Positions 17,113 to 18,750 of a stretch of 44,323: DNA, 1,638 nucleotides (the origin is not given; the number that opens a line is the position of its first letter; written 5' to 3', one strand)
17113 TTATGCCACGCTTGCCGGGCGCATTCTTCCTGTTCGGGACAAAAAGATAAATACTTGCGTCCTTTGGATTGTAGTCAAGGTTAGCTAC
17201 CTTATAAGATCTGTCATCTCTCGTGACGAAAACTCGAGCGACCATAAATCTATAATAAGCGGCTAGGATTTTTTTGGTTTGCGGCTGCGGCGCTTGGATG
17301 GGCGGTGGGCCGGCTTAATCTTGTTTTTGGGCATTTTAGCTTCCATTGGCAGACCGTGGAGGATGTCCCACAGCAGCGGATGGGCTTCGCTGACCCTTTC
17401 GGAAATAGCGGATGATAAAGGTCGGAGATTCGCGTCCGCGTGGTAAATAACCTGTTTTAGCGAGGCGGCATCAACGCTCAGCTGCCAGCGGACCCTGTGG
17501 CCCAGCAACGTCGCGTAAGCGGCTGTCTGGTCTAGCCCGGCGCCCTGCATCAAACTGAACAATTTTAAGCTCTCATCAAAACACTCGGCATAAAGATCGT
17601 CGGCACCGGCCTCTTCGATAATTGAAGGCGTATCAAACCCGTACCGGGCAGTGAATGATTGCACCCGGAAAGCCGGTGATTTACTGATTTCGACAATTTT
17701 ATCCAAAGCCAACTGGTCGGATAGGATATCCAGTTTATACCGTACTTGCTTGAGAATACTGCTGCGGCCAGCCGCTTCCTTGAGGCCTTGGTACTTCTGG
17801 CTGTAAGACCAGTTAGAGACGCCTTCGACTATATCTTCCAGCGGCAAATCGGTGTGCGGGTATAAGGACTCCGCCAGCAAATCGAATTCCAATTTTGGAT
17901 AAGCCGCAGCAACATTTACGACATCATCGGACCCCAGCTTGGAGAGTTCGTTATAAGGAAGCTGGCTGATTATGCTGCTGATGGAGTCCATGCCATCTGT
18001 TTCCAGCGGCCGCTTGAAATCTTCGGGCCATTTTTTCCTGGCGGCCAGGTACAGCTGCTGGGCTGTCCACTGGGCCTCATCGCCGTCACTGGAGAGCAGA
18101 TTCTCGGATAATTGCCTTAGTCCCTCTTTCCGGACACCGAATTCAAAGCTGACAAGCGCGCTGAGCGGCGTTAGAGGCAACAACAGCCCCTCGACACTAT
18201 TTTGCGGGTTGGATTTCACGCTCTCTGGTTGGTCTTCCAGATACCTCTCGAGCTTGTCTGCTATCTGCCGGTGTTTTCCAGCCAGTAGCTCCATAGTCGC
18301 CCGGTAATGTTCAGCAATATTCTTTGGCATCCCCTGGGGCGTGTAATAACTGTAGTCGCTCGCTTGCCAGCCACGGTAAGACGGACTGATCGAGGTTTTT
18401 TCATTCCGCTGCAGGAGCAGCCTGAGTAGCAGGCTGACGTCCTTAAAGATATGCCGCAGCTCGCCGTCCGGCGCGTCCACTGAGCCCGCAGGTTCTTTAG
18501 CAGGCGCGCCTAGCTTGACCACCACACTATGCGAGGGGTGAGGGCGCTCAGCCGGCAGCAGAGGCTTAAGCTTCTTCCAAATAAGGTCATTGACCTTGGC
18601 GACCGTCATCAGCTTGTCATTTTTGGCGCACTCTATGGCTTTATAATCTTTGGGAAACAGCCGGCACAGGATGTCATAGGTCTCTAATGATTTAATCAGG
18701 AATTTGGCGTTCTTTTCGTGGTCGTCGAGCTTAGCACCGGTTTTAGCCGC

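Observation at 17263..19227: Thymidylate kinase fused to a tandem, motif-degenerate ThyX-like region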

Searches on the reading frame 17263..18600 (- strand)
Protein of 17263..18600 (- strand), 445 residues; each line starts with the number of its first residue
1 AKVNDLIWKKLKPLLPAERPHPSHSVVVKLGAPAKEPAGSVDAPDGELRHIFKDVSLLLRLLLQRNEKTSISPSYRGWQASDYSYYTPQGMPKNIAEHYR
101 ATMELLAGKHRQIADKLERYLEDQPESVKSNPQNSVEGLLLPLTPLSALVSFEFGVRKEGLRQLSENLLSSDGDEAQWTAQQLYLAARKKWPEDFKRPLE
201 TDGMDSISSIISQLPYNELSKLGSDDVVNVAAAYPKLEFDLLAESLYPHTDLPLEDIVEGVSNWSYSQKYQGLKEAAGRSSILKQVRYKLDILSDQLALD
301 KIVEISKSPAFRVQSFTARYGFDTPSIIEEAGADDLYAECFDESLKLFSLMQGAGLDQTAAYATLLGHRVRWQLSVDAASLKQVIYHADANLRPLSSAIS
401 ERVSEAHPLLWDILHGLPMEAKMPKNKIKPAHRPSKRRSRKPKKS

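Call 5: find_homologous_proteins(query=window:17263-18600:-, max_evalue=0.001)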
Query window:17263-18600:- (445 aa): 83 proteins with E <= 0.001 among 8000 candidates.
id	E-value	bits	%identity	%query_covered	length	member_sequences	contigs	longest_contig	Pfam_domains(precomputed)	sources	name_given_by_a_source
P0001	4.6e-292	986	100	100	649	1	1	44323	PF02223.24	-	-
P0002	9.2e-261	883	88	100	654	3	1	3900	PF02223.24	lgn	-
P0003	2.4e-240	816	81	100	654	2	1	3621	PF02223.24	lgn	-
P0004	8.4e-127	442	48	100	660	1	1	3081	PF02223.24,PF02511.21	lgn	-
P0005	1.5e-126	441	47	100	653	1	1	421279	PF02223.24,PF01712.26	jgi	jgi:dTMP kinase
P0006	3.8e-126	440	47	100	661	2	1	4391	PF02223.24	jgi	jgi:dTMP kinase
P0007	2.9e-123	430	46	99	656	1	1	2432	PF02223.24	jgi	jgi:dTMP kinase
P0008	5.3e-123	429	48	100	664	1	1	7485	PF02223.24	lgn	-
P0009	7.6e-123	429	46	99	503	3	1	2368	PF02511.21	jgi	jgi:hypothetical protein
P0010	1.6e-122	428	47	99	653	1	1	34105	PF02223.24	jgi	jgi:dTMP kinase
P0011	1.5e-119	418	45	100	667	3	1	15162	PF02223.24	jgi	jgi:dTMP kinase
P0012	4.0e-119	417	47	99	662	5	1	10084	PF02223.24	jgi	jgi:dTMP kinase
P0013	3.5e-118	413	47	100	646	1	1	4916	PF02223.24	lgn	-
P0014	4.7e-118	413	45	99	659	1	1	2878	PF02223.24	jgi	jgi:dTMP kinase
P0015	3.2e-117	410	47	100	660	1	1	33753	PF02223.24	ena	-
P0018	5.6e-116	406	46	100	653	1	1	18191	PF02223.24,PF01712.26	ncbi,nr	ncbi:deoxynucleoside kinase [Candidatus Saccharibacteria bacterium]|nr:deoxynucleoside kinase [Candi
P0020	1.3e-114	402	45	99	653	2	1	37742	PF02223.24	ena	-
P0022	5.5e-114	400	45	100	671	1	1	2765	PF02223.24,PF01712.26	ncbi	-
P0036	2.3e-109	384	42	99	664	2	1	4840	PF02223.24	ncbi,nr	ncbi:MAG TPA: thymidylate kinase [Candidatus Saccharimonadales bacterium]|nr:thymidylate kinase [Can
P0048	8.3e-104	366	41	100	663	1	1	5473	PF02223.24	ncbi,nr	ncbi:MAG TPA: hypothetical protein VFK97_03125 [Candidatus Saccharimonadales bacterium]|nr:hypotheti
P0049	1.0e-103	366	41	98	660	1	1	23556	PF02223.24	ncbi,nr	ncbi:hypothetical protein KW803_01290 [Candidatus Saccharibacteria bacterium]|nr:hypothetical protei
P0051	1.4e-103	365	42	100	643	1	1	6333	PF02223.24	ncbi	ncbi:MAG: dTMP kinase [Candidatus Saccharimonadales bacterium]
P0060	5.9e-101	357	42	100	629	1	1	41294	PF02223.24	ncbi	-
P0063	2.6e-100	355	44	93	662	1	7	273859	PF02223.24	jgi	jgi:dTMP kinase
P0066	3.6e-99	351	41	100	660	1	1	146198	PF02223.24,PF01712.26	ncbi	-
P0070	4.6e-96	341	40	99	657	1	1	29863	PF02223.24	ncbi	-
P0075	2.0e-83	299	41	99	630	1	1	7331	PF02223.24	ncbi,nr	ncbi:MAG TPA: hypothetical protein VFJ84_01805 [Candidatus Saccharimonadales bacterium]|nr:hypotheti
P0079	3.6e-56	209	32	93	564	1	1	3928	-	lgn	-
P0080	1.1e-42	165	29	100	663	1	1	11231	PF02223.24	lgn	-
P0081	9.2e-22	96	25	74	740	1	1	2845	PF02223.24,PF02511.21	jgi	jgi:dTMP kinase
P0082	7.2e-8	50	23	70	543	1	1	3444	PF02511.21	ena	-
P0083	2.8e-5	41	27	40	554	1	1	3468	PF02511.21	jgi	jgi:thymidylate synthase ThyX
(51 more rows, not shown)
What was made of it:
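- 17263..19227 (-): Whole gene: Tmk fused to a degenerate tandem ThyX (654 aa plus stop). At least 80 homologues with the same architecture in Saccharibacteria/Saccharimonadales (call 5).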

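Call 6: search_solved_structures(query=window:17263-18600:-, max_evalue=10, show_alignments=3)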
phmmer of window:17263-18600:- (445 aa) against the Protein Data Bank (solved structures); distinct sequences matched with E-value up to 10: 0.

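Call 11: search_protein_families(library=pfam, proteins=[P0081, P0082, P0083, P0004, P0009, P0080, P0079], max_evalue=0.1)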
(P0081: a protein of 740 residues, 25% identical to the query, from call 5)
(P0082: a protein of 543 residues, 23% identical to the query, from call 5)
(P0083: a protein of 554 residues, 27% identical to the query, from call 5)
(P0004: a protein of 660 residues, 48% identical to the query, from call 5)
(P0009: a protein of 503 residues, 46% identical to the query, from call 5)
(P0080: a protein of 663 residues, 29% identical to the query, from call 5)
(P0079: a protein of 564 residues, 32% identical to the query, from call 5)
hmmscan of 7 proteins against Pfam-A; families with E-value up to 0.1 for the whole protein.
P0081 (740 aa): 7 families
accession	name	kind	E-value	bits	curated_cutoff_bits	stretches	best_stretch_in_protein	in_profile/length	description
PF02511.20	Thy1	-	5.4e-38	131.1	24.8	2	518-709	2-190/191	Thymidylate synthase complementing protein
PF02223.23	Thymidylate_kin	-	4.6e-23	82.3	27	1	11-201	1-178/185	Thymidylate kinase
PF13238.12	AAA_18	-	0.00018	22.4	29.4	1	9-171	1-123/128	AAA domain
PF01712.25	dNK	-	0.0074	16.5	27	1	9-166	1-149/203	Deoxynucleoside kinase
PF13401.12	AAA_22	-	0.019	15.7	27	1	6-57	5-54/130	AAA domain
PF03308.22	MeaB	-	0.078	12.4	23.1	0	9-41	36-68/273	Methylmalonyl Co-A mutase-associated GTPase MeaB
PF07728.20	AAA_5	-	0.099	13.1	22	0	9-120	2-93/139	AAA domain (dynein-related subfamily)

P0082 (543 aa): 2 families
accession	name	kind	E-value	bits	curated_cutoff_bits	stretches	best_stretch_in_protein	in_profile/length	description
PF02511.20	Thy1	-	6.1e-35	121.2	24.8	2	320-503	8-188/191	Thymidylate synthase complementing protein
PF15946.10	DUF4754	-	0.079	13.7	27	0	61-107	13-59/80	Domain of unknown function (DUF4754)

P0083 (554 aa): 2 families
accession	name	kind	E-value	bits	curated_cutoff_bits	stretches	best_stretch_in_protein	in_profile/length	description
PF02511.20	Thy1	-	8.9e-43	146.7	24.8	2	333-523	2-191/191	Thymidylate synthase complementing protein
PF16119.10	DUF4835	-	0.029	14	25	1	96-163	121-188/276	Domain of unknown function (DUF4835)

P0004 (660 aa): 4 families
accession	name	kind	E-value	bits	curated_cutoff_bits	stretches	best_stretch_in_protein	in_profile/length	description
PF02223.23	Thymidylate_kin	-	2.6e-21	76.6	27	1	10-205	1-179/185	Thymidylate kinase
PF02511.20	Thy1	-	1.1e-09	38.8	24.8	2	261-402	63-191/191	Thymidylate synthase complementing protein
PF01712.25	dNK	-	0.0068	16.6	27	1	8-179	1-158/203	Deoxynucleoside kinase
PF13401.12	AAA_22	-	0.056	14.2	27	0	4-64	4-62/130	AAA domain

P0009 (503 aa): 1 family
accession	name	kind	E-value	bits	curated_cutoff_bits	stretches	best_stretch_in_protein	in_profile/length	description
PF02511.20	Thy1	-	1.3e-06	28.8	24.8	1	370-449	96-170/191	Thymidylate synthase complementing protein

P0080 (663 aa): 7 families
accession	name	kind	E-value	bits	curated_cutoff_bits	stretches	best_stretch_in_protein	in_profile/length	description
PF02223.23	Thymidylate_kin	-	2.4e-21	76.7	27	1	11-200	1-171/185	Thymidylate kinase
PF01712.25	dNK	-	0.0015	18.8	27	1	10-183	2-173/203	Deoxynucleoside kinase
PF13401.12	AAA_22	-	0.003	18.3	27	1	6-50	5-48/130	AAA domain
PF13604.12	AAA_30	-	0.0041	17.3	27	1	7-40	19-52/191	AAA domain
PF07693.20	KAP_NTPase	-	0.0046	16.7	20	1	4-92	18-93/293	KAP family P-loop domain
PF03976.20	PPK2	-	0.044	13.8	22.3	0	6-57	31-82/229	Polyphosphate kinase 2 (PPK2)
PF00005.33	ABC_tran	-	0.092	13.8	25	0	5-33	10-38/137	ABC transporter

P0079 (564 aa): 1 family
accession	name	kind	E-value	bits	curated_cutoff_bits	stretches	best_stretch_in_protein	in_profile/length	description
PF02223.23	Thymidylate_kin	-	0.0095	16.1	27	1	3-102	85-177/185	Thymidylate kinase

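Call 14: search_solved_structures(query=P0083, max_evalue=0.01, show_alignments=3)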
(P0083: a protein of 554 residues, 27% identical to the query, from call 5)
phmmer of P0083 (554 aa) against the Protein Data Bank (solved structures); distinct sequences matched with E-value up to 0.01: 2.
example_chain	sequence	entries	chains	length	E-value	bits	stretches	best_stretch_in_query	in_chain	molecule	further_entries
3n3y_A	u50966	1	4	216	0.0017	20.7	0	387-526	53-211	Thymidylate synthase thyX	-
3ah5_A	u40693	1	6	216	0.0052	19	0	387-526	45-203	Thymidylate synthase thyX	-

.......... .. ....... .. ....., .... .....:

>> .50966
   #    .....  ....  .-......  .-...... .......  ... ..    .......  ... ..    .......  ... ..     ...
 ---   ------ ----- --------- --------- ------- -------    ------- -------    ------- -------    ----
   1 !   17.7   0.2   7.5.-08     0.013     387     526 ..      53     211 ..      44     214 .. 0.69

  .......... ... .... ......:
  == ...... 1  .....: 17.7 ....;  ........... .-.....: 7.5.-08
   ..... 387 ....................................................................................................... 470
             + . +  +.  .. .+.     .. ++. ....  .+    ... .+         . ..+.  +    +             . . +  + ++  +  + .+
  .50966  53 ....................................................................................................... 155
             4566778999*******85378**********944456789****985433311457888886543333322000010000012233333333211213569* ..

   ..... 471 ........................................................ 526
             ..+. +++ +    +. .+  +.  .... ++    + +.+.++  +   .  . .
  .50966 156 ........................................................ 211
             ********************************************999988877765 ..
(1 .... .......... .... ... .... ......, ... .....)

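Call 33: search_solved_structures(query=A2, max_evalue=10, show_alignments=2)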
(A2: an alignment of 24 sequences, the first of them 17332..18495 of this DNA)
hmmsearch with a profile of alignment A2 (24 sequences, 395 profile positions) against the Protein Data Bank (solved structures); distinct sequences matched with E-value up to 10: 4.
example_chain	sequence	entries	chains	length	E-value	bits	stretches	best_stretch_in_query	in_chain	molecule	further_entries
3gwc_A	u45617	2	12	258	0.014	17.6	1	44-161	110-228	Thymidylate synthase thyX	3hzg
2af6_A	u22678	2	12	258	0.016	17.4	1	44-161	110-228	Thymidylate synthase thyX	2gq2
6zvz_A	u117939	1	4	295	0.54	12.4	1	10-86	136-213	Connectase MJ0548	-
6zw0_A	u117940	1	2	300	0.55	12.4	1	10-86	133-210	Connectase MJ0548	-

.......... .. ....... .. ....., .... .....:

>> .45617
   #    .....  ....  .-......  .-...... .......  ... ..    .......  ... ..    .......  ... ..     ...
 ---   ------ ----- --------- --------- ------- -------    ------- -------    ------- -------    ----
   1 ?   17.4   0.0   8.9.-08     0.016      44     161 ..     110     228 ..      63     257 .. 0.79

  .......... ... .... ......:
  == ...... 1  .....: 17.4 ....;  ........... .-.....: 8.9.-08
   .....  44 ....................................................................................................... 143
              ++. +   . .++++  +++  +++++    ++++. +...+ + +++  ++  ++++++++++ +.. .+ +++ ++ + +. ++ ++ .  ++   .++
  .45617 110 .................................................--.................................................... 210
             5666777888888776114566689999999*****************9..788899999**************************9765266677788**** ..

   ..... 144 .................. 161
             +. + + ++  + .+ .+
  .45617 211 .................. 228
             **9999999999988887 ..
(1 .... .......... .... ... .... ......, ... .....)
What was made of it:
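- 18013..18462 (-): ThyX-like half 1, aa 256-405: N-terminally truncated, with no canonical substrate or FAD residues. Profile hit to Mtb ThyX residues 110-228, E 0.014 (call 33).
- Checked: The C-terminal profile's best PDB hit is Mtb ThyX (E 0.014, call 33).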

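Call 35: find_encoding_contigs(protein=P0005, flank=10000, max_places=2)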
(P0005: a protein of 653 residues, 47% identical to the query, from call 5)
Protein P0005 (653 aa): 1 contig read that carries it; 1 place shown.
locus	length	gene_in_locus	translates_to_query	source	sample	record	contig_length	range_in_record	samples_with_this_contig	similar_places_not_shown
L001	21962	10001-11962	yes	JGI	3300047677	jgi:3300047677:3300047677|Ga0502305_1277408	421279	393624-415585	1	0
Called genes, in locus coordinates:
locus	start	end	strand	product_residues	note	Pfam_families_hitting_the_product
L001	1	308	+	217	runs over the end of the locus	PF00515:TPR_1 (weak), PF07719:TPR_2 (weak), PF12895:ANAPC3 (weak), PF13374:TPR_10 (weak), PF13424:TPR_12 (weak), PF00515:TPR_1 (weak), PF07719:TPR_2, PF13181:TPR_8 (weak), +11 more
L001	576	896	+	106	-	-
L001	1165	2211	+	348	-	PF01368:DHH, PF02272:DHHA1 (weak)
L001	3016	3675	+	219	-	PF06414:Zeta_toxin, PF00004:AAA (faint), PF01583:APS_kinase (faint), PF08433:KTI12, PF13238:AAA_18, PF13671:AAA_33, PF01202:SKI (faint), PF13207:AAA_17 (weak)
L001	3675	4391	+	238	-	PF01863:YgjP-like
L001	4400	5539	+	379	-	PF00512:HisKA, PF02518:HATPase_c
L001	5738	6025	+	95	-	PF00584:SecE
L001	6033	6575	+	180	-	PF02357:NusG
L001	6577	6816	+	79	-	-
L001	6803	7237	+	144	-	PF03946:Ribosomal_L11_N, PF00298:Ribosomal_L11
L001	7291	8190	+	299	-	PF00687:Ribosomal_L1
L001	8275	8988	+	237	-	PF22769:DCD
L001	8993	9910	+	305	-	PF00303:Thymidylat_synt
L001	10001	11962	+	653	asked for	PF01712:dNK (weak), PF02223:Thymidylate_kin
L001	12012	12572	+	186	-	-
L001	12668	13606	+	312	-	PF07501:G5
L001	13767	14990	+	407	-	-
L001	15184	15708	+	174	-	PF00466:Ribosomal_L10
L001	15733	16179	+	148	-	PF16320:Ribosomal_L12_N, PF00542:Ribosomal_L12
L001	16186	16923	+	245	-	-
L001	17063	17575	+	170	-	-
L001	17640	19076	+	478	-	PF05496:RuvB_N (weak), PF12775:AAA_7 (weak), PF13177:DNA_pol3_delta2, PF00004:AAA, PF07728:AAA_5 (weak), PF13173:AAA_14 (weak), PF13401:AAA_22 (faint), PF22608:DNAX_ATPase_lid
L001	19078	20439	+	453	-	PF00772:DnaB, PF03796:DnaB_C, PF13481:AAA_25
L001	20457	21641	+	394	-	-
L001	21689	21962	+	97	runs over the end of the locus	PF02575:YbaB_DNA_bd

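Call 37: find_encoding_contigs(protein=P0063, flank=6000, max_places=2)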
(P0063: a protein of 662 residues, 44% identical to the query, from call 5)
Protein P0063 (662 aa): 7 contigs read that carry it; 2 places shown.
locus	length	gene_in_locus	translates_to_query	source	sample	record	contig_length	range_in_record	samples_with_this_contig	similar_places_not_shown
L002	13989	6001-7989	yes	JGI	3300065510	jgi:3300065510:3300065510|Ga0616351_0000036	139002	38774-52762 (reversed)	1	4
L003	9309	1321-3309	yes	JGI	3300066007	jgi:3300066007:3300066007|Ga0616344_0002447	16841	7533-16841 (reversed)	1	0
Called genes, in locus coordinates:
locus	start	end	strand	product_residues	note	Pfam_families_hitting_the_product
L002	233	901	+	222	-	PF13191:AAA_16 (faint), PF08433:KTI12, PF13671:AAA_33, PF00004:AAA (faint), PF13238:AAA_18 (faint)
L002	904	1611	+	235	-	PF01863:YgjP-like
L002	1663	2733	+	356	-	PF00512:HisKA, PF02518:HATPase_c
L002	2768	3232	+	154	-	PF00584:SecE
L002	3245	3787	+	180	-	PF02357:NusG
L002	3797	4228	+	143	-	PF03946:Ribosomal_L11_N, PF00298:Ribosomal_L11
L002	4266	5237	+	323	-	PF00687:Ribosomal_L1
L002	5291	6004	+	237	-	PF22769:DCD, PF00692:dUTPase (faint)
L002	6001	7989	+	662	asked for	PF02223:Thymidylate_kin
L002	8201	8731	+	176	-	PF00466:Ribosomal_L10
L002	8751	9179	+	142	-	PF16320:Ribosomal_L12_N, PF00542:Ribosomal_L12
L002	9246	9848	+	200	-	-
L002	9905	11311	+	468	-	PF05496:RuvB_N, PF06068:TIP49 (faint), PF12775:AAA_7 (weak), PF13177:DNA_pol3_delta2, PF00004:AAA, PF07728:AAA_5, PF13173:AAA_14 (faint), PF22608:DNAX_ATPase_lid, +2 more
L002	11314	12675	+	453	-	PF00772:DnaB, PF03796:DnaB_C, PF13481:AAA_25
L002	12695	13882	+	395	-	PF13231:PMT_2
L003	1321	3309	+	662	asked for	PF02223:Thymidylate_kin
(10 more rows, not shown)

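Call 38: find_encoding_contigs(protein=P0066, flank=6000, max_places=2)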
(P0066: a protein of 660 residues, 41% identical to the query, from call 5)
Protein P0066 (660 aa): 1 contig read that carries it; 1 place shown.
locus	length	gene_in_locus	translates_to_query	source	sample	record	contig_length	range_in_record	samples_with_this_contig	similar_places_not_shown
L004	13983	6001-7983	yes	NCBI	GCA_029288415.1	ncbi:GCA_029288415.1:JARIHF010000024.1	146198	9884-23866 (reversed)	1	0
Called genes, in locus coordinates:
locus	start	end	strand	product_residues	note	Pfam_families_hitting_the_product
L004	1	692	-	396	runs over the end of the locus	PF08323:Glyco_transf_5, PF13439:Glyco_transf_4, PF13579:Glyco_trans_4_4, PF20706:GT4-conflict, PF00534:Glycos_transf_1, PF13692:Glyco_trans_1_4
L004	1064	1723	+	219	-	PF06414:Zeta_toxin (weak), PF08433:KTI12, PF13238:AAA_18 (weak), PF13671:AAA_33, PF13207:AAA_17 (faint)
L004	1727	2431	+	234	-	PF01863:YgjP-like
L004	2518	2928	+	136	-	PF00584:SecE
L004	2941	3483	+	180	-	PF02357:NusG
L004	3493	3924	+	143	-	PF03946:Ribosomal_L11_N, PF00298:Ribosomal_L11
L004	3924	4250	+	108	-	-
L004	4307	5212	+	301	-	PF00687:Ribosomal_L1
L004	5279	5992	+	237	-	PF22769:DCD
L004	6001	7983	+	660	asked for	PF01712:dNK (weak), PF02223:Thymidylate_kin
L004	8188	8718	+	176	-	PF00466:Ribosomal_L10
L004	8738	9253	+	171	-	PF16320:Ribosomal_L12_N, PF00542:Ribosomal_L12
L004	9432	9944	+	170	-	-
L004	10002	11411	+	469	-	PF05496:RuvB_N (weak), PF06068:TIP49 (faint), PF12775:AAA_7 (weak), PF13177:DNA_pol3_delta2, PF00004:AAA, PF07728:AAA_5, PF13173:AAA_14 (weak), PF22608:DNAX_ATPase_lid, +1 more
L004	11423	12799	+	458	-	PF00772:DnaB, PF13481:AAA_25, PF03796:DnaB_C, PF06745:ATPase (weak)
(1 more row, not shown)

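Call 40: predict_structure(alignment_id=A2)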
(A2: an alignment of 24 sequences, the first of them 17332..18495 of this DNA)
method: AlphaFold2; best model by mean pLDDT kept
length: 388 residues; sequences in the alignment: 24
mean_pLDDT: 84.6   pTM: 0.80
mean pLDDT of the five models: 84.6, 82.5, 81.1, 80.2, 74.7
residues with pLDDT >= 90: 158; 70-90: 185; 50-70: 27; < 50: 18
segments of 3 or more residues with pLDDT < 50: 1-4, 168-176, 386-388
pLDDT, mean of each block of 10 residues (from residue 1): 52 90 92 86 91 91 97 97 93 82 93 95 89 85 91 88 63 47 53 84 81 85 85 83 78 92 90 83 90 94 97 93 91 94 89 85 89 82 54
secondary structure, 60 per line:
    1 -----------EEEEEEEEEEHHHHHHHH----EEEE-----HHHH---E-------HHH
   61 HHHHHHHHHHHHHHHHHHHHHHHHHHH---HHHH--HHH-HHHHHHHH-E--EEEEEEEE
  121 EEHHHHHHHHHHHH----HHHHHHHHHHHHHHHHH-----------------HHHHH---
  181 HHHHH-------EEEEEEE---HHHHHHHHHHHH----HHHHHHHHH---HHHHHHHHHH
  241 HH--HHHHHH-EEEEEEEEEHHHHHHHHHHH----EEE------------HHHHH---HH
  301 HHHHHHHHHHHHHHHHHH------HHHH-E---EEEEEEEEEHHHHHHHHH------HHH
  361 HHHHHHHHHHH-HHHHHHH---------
elements in order: E12-21 H22-29 E34-37 H43-46 H58-87 H91-94 H101-108 E113-122 H123-134 H139-155 H173-177 H181-185 E193-199 H203-214 H219-227 H231-242 H245-250 E252-260 H261-271 E276-278 H291-295 H299-318 H325-328 E334-342 H343-351 H358-371 H373-379
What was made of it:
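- Checked: The duplication is visible only through the intact relatives and through the repeated order of secondary-structure elements (call 40).
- The AlphaFold model is confident and compact (call 40).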

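Call 42: search_protein_representatives(alignment_id=A2)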
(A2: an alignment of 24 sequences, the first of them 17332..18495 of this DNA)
Query: 24 sequences, 395 profile positions. Proteins with E-value up to 0.001 (for the whole library): 2628; up to 1e-10: 1593; up to 1e-30: 586. The best 150 are listed.
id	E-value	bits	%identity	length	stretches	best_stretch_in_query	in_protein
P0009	4.5e-153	526.3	-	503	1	5-391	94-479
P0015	2.0e-151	520.9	-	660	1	6-392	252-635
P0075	2.2e-136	471.4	-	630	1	6-392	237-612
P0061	4.2e-135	467.2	-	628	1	4-389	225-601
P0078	3.8e-122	424.5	-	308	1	104-389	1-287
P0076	2.3e-118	412.1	-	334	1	85-385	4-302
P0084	5.7e-103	361.4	-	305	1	109-389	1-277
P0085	4.3e-99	348.6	-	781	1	3-391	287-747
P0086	5.7e-99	348.2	-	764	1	3-391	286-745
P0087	1.5e-97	343.5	-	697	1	17-391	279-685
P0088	3.9e-96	338.9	-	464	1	3-390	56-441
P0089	5.2e-96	338.5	-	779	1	3-390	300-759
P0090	1.3e-95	337.1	-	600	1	15-388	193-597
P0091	1.1e-93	330.8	-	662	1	8-389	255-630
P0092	3.2e-93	329.3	-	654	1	12-393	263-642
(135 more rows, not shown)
